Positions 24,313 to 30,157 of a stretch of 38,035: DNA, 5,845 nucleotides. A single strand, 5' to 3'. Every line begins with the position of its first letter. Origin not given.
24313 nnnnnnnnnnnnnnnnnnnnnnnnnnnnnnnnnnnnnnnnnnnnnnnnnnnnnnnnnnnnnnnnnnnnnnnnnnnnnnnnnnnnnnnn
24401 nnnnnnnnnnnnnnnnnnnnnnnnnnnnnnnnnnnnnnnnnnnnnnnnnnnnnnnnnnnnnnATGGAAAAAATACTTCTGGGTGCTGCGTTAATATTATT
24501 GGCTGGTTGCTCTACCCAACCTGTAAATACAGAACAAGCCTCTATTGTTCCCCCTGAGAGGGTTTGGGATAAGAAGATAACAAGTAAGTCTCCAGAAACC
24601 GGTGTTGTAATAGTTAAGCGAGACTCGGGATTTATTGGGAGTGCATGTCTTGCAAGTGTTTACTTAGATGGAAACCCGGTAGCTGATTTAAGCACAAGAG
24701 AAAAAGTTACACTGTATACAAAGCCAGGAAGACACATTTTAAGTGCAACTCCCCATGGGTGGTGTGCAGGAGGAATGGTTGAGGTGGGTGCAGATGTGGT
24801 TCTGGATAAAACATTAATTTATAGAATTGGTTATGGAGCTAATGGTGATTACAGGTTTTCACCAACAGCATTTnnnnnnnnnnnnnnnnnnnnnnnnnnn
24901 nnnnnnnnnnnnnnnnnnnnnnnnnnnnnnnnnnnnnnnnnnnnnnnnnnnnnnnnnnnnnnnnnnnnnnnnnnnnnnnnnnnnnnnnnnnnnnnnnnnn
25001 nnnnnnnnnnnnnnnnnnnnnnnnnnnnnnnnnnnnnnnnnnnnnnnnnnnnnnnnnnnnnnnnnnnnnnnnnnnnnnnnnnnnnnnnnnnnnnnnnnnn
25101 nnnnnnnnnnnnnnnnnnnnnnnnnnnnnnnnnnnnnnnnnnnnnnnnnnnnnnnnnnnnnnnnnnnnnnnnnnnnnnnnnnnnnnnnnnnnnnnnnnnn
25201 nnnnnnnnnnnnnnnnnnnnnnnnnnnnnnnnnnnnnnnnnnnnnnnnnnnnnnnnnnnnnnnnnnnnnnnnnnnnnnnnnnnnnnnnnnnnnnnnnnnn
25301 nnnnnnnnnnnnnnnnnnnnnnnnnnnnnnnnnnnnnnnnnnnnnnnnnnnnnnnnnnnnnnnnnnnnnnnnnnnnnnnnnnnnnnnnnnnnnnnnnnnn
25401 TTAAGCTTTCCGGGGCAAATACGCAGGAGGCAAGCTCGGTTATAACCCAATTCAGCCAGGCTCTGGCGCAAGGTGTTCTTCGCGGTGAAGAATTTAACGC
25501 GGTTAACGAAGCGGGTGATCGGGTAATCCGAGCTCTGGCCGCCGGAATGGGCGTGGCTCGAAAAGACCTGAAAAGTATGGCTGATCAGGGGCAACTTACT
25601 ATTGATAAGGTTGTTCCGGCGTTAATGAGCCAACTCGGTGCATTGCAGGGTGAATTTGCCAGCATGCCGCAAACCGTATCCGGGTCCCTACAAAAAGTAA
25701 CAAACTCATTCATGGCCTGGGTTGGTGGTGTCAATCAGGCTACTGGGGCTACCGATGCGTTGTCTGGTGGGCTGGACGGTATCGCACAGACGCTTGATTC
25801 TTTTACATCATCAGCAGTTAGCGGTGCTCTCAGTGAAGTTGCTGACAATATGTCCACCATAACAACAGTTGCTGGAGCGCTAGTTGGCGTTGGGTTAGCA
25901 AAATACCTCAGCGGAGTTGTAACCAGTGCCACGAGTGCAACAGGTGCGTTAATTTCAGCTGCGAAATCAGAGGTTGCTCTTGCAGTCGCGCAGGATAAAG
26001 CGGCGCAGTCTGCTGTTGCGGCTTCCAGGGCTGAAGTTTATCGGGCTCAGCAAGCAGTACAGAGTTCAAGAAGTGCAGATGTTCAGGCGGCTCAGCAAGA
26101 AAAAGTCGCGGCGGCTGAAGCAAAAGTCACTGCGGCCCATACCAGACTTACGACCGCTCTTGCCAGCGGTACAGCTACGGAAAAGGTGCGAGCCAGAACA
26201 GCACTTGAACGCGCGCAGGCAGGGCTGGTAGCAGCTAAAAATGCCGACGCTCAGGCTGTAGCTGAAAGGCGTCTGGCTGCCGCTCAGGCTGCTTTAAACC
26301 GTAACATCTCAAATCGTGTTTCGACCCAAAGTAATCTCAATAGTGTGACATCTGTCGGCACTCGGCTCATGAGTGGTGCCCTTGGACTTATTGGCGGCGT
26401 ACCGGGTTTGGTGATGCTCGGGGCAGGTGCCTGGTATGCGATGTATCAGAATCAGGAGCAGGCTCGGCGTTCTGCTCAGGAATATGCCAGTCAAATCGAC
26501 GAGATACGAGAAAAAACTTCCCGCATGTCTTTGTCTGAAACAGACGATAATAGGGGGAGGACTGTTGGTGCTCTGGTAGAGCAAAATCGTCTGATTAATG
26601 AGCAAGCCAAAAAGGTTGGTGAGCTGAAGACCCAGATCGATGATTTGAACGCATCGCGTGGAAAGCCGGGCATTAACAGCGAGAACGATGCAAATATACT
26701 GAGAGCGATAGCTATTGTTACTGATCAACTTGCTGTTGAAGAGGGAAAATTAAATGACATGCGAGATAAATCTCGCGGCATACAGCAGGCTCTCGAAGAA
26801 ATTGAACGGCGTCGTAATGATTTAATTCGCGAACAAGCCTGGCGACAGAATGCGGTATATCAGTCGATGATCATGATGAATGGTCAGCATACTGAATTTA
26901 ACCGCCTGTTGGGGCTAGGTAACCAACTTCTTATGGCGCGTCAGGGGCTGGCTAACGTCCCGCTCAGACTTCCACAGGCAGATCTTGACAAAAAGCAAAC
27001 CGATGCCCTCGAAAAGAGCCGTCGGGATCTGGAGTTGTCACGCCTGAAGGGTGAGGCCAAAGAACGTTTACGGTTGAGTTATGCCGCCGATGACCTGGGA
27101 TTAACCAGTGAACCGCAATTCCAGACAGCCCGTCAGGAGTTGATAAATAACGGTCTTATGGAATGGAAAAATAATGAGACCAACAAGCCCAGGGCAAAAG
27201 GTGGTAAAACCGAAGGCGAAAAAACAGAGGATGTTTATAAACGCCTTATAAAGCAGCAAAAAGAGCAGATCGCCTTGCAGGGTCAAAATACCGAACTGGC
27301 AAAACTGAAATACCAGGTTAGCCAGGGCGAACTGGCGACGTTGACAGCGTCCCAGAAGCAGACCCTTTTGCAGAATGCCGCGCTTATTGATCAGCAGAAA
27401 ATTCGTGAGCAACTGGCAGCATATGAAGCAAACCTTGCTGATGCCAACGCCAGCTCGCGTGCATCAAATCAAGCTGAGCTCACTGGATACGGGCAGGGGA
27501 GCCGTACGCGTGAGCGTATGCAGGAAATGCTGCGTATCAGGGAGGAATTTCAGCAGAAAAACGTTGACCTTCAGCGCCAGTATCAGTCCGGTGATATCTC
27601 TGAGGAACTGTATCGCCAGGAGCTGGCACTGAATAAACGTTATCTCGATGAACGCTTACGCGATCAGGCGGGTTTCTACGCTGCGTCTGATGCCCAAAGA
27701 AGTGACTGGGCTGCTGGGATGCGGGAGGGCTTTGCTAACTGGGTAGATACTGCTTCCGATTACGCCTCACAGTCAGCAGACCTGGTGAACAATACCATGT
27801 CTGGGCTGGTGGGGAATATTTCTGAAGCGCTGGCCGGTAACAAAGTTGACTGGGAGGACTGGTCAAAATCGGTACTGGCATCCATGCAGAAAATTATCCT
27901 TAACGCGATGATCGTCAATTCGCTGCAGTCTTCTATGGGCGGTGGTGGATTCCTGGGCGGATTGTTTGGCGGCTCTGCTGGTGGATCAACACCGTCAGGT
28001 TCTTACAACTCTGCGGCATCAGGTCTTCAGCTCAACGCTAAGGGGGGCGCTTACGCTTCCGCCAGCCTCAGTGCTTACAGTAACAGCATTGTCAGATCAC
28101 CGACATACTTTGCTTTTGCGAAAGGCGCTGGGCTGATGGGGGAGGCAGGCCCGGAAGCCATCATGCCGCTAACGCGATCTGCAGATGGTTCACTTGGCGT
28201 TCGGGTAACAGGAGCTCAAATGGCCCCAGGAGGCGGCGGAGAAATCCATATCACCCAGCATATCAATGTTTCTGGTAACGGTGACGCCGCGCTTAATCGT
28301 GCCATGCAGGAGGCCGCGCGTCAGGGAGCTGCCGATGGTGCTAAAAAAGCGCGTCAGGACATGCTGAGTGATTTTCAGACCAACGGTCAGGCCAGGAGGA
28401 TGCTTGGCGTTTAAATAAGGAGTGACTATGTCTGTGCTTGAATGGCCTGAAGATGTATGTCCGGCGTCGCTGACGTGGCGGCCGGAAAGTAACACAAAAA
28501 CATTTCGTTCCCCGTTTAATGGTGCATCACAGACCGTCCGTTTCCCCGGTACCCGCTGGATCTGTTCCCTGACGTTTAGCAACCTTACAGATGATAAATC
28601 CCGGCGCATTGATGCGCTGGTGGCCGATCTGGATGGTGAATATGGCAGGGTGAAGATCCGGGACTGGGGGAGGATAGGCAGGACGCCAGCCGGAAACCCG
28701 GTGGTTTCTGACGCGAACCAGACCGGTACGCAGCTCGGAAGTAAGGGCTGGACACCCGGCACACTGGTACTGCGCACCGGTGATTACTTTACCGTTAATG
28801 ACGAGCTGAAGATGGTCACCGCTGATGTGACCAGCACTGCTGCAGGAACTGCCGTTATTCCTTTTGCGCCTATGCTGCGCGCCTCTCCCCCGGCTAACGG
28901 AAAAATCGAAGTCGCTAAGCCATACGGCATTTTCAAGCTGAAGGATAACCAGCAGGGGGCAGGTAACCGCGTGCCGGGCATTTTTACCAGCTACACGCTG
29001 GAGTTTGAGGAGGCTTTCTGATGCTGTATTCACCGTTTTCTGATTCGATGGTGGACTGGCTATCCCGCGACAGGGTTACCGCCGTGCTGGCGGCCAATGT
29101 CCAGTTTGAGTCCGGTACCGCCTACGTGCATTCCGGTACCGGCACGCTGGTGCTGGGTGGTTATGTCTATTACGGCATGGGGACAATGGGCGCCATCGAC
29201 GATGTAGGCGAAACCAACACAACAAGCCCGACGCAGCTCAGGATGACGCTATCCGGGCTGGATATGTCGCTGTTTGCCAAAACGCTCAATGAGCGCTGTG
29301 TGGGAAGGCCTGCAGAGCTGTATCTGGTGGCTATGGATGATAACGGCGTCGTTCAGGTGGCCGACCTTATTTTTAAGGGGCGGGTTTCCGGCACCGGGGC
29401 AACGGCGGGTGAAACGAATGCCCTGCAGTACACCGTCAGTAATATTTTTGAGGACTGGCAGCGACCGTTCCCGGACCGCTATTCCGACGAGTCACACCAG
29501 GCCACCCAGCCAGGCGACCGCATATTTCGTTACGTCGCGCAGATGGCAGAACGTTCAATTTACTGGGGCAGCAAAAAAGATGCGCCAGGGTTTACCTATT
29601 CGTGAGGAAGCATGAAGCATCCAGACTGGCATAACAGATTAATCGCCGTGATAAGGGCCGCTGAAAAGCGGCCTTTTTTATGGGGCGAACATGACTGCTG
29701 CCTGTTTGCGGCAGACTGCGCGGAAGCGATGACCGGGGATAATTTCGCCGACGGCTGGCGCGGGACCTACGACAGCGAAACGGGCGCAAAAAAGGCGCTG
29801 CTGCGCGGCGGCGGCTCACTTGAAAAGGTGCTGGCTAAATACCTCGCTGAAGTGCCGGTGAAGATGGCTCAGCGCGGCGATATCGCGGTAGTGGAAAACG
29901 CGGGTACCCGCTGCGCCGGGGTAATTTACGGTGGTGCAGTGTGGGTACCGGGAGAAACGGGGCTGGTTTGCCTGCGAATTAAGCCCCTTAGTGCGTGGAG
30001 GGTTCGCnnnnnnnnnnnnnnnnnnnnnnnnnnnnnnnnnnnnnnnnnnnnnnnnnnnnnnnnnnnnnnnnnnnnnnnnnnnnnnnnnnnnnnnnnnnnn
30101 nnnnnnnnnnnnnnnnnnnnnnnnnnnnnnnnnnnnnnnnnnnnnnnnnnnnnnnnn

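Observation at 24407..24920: Lipoprotein moron inserted between the tail chaperone (G/GT) and tape measure genes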

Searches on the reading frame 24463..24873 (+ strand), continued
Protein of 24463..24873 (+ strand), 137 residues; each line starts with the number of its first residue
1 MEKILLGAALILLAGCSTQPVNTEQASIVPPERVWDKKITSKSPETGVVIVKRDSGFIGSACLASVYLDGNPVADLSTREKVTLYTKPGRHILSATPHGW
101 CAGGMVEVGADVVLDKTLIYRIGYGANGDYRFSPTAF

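Call 93: get_annotated_region(hit=H142, flank=4500)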
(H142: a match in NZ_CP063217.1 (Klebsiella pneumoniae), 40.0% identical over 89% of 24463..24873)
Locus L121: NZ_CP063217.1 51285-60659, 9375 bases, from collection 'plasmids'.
description: Klebsiella pneumoniae strain HKU57 plasmid pHKU57_2, complete sequence
organism: Klebsiella pneumoniae (NCBI taxid 573)
taxonomy: Bacteria; Pseudomonadota; Gammaproteobacteria; Enterobacterales; Enterobacteriaceae; Klebsiella; Klebsiella pneumoniae
host: -; source: Homo sapiens,whole organism; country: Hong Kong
typing (MOB-suite, as given by PLSDB): non-mobilizable; replicon IncFIB
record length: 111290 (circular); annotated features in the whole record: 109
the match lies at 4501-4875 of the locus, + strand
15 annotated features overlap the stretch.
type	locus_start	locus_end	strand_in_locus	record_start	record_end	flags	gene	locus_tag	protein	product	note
CDS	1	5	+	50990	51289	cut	-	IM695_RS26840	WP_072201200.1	hypothetical protein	-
CDS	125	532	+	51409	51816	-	-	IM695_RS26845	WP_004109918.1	hypothetical protein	-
CDS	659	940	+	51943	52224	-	-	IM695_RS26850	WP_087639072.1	ABC transporter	-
CDS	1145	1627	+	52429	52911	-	-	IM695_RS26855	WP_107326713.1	hypothetical protein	-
CDS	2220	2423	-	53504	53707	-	-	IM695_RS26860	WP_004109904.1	hypothetical protein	-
CDS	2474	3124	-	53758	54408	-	-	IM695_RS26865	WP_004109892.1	hypothetical protein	-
CDS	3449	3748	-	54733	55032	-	-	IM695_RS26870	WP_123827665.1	hypothetical protein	-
CDS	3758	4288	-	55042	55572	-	-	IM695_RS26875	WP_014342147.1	transcriptional regulator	-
CDS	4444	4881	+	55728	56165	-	-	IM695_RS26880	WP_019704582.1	hypothetical protein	-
CDS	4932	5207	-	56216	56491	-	-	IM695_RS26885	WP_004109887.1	hypothetical protein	-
CDS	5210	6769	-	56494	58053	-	-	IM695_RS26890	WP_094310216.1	DEAD/DEAH box helicase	-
CDS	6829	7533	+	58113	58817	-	-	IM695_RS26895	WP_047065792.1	ParB N-terminal domain-containing protein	-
CDS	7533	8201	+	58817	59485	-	-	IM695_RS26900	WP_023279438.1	ParB N-terminal domain-containing protein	-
CDS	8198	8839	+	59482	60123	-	-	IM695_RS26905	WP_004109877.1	ATP-binding cassette domain-containing protein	-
CDS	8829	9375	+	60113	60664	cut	-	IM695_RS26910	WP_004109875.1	hypothetical protein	-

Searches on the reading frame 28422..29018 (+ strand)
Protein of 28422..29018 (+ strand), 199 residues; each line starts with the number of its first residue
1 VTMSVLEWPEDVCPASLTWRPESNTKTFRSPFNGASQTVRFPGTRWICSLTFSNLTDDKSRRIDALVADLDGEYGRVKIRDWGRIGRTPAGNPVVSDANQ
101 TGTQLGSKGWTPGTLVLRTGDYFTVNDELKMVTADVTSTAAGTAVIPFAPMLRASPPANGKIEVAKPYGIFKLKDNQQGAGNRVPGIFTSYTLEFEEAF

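Call 78: search_protein_families(library=pfam, proteins=[window:28422-29018:+], max_evalue=0.001)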
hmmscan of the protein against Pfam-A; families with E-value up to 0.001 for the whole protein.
window:28422-29018:+ (199 aa): 0 families

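Call 86: search_protein_families(library=phrogs, proteins=[window:28422-29018:+], max_evalue=0.00001)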
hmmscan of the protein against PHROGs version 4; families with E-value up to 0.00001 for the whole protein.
window:28422-29018:+ (199 aa): 1 family
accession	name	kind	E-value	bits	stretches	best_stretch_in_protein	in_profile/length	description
phrog_1302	-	tail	3.2e-72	243.3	1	5-199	2-200/201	distal tail protein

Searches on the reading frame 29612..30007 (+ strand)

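Call 78: search_protein_families(library=pfam, proteins=[window:29612-30007:+], max_evalue=0.001)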
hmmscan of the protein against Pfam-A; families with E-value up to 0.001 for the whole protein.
window:29612-30007:+ (132 aa): 1 family
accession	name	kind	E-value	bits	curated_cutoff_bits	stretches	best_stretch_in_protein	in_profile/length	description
PF22262.2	DUF6950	-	1.7e-44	151.6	27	1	1-131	1-134/134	Domain of unknown function (DUF6950)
